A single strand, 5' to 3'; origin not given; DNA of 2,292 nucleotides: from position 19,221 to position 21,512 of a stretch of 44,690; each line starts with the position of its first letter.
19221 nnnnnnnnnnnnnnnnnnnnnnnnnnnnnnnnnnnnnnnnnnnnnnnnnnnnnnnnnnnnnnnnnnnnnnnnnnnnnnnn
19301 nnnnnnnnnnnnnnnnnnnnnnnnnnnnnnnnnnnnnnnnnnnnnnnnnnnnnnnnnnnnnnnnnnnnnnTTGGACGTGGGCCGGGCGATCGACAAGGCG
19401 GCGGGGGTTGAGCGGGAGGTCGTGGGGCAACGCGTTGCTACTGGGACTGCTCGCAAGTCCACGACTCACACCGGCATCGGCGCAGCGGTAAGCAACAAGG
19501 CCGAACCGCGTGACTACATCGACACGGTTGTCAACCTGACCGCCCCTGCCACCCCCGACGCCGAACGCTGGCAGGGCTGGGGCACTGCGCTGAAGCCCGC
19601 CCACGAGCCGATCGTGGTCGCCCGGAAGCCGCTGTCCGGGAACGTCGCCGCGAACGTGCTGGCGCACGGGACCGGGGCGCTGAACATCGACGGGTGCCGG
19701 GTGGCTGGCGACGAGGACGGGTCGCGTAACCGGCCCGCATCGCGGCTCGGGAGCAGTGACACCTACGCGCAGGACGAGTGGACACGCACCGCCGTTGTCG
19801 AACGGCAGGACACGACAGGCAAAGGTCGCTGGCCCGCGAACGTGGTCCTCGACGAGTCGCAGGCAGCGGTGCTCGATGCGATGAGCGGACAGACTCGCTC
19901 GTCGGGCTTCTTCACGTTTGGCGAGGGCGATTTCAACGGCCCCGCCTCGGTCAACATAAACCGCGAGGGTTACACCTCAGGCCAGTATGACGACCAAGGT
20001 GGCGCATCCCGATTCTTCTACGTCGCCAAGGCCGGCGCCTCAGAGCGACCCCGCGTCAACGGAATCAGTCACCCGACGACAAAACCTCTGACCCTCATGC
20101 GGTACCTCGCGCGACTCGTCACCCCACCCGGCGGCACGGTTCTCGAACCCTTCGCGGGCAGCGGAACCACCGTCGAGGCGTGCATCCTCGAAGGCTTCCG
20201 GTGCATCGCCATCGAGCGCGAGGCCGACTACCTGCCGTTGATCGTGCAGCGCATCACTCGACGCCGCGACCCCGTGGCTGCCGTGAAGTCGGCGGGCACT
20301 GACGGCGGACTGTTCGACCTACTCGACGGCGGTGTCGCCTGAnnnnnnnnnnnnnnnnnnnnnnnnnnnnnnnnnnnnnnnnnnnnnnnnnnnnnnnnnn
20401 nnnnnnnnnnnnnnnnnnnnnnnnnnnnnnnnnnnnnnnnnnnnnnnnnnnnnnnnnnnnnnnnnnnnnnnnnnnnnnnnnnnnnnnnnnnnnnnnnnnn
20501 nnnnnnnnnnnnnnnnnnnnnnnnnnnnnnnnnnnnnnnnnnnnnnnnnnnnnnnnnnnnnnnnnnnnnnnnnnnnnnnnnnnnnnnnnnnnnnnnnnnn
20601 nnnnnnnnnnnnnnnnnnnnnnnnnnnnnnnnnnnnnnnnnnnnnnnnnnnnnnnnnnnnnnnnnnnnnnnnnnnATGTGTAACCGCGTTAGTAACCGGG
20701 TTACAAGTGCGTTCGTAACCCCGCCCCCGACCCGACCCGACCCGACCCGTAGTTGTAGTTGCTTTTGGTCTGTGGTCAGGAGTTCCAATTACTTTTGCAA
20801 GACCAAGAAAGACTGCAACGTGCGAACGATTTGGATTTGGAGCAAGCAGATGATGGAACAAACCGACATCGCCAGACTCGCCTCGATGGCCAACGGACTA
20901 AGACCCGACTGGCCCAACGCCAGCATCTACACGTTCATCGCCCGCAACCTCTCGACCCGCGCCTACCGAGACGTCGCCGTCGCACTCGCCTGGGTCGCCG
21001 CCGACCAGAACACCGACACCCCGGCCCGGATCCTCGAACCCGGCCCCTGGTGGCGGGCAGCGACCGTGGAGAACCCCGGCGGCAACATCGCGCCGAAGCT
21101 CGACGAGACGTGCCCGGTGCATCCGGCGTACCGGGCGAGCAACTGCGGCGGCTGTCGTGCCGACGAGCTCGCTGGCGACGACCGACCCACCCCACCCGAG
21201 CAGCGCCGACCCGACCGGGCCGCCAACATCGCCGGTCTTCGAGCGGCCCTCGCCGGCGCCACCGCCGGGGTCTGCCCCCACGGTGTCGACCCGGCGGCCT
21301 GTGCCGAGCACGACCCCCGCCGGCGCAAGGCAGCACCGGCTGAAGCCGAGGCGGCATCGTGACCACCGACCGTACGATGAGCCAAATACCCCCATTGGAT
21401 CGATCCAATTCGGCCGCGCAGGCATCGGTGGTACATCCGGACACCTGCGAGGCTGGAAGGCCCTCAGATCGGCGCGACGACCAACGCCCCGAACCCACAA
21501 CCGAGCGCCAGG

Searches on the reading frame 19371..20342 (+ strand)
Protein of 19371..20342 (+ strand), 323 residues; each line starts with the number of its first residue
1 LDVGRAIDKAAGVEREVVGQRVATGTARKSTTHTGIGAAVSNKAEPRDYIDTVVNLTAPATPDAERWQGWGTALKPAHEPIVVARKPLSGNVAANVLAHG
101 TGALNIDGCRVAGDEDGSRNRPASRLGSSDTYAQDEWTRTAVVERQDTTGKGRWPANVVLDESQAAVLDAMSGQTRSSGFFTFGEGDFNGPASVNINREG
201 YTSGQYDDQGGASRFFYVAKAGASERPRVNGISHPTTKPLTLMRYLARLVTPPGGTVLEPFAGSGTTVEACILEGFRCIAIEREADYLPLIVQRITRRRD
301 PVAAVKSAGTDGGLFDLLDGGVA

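Call 13: search_protein_families(library=pfam, proteins=[window:19371-20342:+], max_evalue=0.01)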
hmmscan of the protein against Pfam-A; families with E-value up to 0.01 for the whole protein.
window:19371-20342:+ (323 aa): 1 family
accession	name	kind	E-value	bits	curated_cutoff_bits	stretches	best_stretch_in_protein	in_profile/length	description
PF01555.25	N6_N4_Mtase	-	3.5e-15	57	26.7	1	226-292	152-220/221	DNA methylase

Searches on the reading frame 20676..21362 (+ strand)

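Call 14: search_protein_families(library=phrogs, proteins=[window:20676-21362:+], max_evalue=0.01)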
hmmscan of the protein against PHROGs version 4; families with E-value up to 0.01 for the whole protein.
window:20676-21362:+ (228 aa): 1 family
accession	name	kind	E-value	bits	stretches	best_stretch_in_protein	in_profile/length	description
phrog_16038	-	unknown function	7.9e-25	88.4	1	60-130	1-71/115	-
